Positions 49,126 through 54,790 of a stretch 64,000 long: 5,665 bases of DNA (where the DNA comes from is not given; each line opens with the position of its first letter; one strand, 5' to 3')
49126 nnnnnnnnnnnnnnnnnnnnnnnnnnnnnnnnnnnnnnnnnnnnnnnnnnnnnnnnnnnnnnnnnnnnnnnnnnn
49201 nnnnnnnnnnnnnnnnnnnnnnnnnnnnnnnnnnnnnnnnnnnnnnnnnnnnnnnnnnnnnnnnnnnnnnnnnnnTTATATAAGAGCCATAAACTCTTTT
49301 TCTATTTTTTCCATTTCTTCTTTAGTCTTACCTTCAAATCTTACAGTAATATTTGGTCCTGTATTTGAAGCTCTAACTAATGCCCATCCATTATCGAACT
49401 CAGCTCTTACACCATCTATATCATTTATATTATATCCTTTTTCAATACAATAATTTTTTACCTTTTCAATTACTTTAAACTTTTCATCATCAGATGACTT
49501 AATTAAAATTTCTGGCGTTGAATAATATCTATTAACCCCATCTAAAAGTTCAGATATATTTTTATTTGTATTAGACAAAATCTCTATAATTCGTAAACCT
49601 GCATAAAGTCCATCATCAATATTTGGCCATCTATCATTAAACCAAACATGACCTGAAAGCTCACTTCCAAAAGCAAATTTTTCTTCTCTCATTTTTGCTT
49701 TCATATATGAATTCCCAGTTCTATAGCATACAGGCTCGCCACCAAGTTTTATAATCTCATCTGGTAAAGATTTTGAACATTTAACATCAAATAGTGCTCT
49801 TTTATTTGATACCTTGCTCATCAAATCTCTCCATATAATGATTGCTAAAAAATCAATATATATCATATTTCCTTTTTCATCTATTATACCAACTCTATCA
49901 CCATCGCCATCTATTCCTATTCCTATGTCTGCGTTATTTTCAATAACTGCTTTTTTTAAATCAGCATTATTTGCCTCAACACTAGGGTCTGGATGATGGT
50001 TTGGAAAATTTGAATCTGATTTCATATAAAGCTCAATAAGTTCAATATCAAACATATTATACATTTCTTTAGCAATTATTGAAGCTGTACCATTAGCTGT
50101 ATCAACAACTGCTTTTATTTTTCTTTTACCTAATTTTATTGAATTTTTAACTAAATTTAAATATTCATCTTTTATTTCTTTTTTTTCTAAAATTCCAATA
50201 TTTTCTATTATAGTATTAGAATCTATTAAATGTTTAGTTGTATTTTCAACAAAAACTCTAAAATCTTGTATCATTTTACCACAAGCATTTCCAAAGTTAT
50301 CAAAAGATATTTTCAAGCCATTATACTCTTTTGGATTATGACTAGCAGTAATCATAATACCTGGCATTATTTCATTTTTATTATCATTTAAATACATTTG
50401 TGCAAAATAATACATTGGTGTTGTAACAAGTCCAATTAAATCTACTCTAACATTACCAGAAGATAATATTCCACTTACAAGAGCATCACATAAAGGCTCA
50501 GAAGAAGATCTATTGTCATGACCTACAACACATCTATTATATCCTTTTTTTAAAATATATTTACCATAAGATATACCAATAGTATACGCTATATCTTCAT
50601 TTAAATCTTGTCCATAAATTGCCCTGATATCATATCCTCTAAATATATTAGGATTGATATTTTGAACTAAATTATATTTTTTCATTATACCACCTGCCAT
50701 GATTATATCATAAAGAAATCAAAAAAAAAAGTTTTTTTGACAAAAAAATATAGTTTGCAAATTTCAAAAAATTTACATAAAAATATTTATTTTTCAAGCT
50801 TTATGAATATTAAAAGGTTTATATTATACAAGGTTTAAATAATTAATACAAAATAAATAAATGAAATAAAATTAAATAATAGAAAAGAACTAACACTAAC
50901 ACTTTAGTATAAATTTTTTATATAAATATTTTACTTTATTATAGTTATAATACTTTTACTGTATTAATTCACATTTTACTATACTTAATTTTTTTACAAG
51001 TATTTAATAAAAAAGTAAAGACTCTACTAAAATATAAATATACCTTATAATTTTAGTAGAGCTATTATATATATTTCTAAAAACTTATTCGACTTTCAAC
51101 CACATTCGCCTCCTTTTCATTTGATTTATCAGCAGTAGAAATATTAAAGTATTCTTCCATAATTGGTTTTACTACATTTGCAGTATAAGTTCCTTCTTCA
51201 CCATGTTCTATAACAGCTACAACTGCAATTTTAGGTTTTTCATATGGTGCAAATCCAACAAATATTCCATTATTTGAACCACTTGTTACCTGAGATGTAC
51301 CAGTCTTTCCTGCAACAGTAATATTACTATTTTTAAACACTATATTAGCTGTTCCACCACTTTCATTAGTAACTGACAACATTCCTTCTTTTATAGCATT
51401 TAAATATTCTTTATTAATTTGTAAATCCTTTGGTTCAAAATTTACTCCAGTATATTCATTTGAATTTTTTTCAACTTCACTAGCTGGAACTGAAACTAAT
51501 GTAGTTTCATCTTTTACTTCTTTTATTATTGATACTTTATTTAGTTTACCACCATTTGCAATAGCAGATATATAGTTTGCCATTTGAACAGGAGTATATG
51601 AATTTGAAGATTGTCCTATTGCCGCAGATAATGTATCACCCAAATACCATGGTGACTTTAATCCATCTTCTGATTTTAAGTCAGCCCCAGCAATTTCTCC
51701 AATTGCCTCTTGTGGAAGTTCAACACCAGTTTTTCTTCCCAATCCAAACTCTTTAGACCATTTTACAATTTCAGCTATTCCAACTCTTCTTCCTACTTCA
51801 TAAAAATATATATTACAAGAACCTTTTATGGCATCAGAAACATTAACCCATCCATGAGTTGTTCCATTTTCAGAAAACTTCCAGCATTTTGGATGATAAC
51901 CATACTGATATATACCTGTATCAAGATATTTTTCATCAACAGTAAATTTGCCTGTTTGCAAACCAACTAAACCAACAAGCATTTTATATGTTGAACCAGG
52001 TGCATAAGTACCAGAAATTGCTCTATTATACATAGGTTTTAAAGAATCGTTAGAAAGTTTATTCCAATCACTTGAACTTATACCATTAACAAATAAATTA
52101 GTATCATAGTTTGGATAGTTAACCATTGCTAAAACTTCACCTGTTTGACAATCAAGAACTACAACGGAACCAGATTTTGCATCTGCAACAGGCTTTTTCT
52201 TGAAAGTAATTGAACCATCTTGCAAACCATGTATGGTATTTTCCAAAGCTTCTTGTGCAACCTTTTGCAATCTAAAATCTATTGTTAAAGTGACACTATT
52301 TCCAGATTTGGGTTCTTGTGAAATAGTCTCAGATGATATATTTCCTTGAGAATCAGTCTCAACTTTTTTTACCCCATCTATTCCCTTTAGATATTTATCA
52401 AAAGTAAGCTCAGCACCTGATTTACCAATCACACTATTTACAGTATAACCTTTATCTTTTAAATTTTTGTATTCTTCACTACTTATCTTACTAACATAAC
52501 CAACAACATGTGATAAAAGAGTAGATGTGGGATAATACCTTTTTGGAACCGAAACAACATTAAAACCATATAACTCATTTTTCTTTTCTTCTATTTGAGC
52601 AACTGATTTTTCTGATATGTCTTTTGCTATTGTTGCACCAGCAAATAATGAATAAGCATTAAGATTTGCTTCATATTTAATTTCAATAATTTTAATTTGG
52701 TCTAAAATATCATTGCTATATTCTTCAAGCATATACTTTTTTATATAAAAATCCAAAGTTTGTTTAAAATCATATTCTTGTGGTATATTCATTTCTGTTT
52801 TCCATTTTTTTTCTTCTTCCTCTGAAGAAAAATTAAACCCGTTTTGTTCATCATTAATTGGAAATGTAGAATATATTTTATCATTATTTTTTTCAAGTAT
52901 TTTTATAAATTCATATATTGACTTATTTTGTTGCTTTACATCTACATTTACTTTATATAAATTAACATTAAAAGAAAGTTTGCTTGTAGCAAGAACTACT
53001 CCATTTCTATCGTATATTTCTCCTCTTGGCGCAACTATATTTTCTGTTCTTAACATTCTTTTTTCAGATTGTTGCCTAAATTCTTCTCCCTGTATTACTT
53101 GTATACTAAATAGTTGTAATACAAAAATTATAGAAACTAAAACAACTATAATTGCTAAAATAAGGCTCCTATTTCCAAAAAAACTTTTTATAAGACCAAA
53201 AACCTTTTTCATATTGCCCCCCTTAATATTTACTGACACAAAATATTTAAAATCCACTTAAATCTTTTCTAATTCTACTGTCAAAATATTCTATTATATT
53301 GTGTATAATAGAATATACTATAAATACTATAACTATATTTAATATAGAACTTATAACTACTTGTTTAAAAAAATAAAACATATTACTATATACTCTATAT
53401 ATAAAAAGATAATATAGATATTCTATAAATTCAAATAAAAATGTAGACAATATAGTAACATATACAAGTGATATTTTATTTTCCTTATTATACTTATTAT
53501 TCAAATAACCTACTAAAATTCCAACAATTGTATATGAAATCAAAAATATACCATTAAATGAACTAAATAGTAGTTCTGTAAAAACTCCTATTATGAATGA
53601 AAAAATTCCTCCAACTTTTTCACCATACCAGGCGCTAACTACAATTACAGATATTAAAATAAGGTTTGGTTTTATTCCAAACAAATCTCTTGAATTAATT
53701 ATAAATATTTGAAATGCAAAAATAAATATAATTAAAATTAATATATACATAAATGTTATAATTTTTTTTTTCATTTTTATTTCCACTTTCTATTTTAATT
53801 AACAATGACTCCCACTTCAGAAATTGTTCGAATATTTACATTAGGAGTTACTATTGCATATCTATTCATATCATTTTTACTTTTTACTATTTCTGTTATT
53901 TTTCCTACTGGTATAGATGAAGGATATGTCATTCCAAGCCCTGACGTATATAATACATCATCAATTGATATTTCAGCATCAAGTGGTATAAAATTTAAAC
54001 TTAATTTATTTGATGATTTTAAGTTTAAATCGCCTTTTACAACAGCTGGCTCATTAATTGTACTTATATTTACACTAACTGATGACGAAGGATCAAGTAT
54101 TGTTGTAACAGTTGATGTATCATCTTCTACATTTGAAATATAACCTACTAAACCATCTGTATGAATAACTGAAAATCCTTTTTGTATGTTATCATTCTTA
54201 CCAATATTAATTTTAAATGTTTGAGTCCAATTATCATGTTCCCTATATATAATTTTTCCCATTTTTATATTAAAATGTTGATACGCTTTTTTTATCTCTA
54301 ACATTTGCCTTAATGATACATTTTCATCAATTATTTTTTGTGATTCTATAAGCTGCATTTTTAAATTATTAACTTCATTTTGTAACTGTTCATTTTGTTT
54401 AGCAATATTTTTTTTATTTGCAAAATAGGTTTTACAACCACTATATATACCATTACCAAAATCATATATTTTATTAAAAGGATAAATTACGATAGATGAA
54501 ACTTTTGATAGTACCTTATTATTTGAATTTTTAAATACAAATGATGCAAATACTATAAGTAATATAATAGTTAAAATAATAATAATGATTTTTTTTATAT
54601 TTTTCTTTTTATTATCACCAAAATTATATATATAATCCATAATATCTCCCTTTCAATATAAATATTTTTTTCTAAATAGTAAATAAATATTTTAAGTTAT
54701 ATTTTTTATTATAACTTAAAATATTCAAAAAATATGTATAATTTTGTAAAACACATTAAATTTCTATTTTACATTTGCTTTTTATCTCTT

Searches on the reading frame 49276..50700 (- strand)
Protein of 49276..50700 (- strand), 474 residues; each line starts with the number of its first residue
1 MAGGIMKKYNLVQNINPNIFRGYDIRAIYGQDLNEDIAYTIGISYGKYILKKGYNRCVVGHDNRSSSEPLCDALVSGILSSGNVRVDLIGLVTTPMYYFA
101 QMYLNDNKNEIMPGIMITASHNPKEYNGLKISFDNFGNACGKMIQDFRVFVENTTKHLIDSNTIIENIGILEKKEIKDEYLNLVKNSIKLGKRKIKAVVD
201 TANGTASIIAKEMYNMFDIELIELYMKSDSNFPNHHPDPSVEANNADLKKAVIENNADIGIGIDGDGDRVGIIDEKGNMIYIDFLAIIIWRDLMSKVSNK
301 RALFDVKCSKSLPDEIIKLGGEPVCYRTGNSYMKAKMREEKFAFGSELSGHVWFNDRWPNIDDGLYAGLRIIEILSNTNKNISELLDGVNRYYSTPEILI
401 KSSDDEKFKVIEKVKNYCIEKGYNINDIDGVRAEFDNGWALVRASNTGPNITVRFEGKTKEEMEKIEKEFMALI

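Call 6: search_protein_families(library=pfam, proteins=[window:49276-50700:-], max_evalue=0.01)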
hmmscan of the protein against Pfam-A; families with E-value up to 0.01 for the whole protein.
window:49276-50700:- (474 aa): 4 families
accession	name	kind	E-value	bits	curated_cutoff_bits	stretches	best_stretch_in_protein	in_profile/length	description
PF02878.22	PGM_PMM_I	-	2e-27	96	22.5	1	18-134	2-114/138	Phosphoglucomutase/phosphomannomutase, alpha/beta/alpha domain I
PF02879.22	PGM_PMM_II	-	4e-22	79.1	29.3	1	178-277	1-103/103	Phosphoglucomutase/phosphomannomutase, alpha/beta/alpha domain II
PF02880.22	PGM_PMM_III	-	1.2e-19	70.9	20.7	1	283-392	3-115/115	Phosphoglucomutase/phosphomannomutase, alpha/beta/alpha domain III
PF00408.26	PGM_PMM_IV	-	2.5e-11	43.9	23.1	1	407-472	11-67/68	Phosphoglucomutase/phosphomannomutase, C-terminal domain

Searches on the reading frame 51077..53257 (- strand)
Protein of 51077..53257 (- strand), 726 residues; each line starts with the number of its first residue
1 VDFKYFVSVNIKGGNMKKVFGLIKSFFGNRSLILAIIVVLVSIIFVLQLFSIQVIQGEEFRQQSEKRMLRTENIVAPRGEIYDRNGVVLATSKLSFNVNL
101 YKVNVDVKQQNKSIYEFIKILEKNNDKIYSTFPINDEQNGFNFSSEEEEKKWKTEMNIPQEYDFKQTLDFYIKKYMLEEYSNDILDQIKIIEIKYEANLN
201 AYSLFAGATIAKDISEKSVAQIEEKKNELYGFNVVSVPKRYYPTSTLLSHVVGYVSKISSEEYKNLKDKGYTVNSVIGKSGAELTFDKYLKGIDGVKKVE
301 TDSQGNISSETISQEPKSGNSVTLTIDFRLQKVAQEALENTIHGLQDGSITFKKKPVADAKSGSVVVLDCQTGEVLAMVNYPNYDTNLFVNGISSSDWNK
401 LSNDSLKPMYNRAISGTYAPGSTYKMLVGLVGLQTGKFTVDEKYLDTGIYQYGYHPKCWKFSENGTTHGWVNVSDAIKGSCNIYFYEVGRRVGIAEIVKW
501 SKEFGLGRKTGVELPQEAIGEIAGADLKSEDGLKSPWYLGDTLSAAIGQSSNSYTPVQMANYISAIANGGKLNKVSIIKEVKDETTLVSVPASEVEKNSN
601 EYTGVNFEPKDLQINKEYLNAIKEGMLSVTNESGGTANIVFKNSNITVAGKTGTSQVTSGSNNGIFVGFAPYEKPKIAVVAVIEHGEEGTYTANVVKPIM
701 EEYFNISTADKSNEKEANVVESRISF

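Call 6: search_protein_families(library=pfam, proteins=[window:51077-53257:-], max_evalue=0.01)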
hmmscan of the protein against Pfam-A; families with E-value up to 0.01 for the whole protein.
window:51077-53257:- (726 aa): 2 families
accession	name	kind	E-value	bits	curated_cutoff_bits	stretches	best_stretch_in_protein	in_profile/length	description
PF00905.27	Transpeptidase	-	1.6e-65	221.7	22.1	1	363-701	1-299/299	Penicillin binding protein transpeptidase domain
PF03717.20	PBP_dimer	-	9.5e-47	160.2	24.4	1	74-310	2-178/180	Penicillin-binding Protein dimerisation domain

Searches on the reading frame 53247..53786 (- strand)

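Call 78: search_protein_families(library=pfam, proteins=[window:53247-53786:-], max_evalue=0.0001)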
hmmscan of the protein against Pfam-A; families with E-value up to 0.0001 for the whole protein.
window:53247-53786:- (179 aa): 2 families
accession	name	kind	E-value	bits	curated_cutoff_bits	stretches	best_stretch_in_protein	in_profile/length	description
PF04093.17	MreD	-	4.6e-09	37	24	1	7-160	2-154/158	rod shape-determining protein MreD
PF07694.17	5TM-5TMR_LYT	-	5.5e-05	23.3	24.6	0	10-163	20-168/169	5TMR of 5TMR-LYT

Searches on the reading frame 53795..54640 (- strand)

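Call 79: search_protein_families(library=pfam, proteins=[window:53795-54640:-], max_evalue=0.0001)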
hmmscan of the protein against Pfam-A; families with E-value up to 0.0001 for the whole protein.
window:53795-54640:- (281 aa): 1 family
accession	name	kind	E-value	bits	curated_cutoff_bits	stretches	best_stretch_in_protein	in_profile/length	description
PF04085.20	MreC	-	5.6e-38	130.5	28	1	130-279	1-146/147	Rod shape-determining protein MreC, barrel core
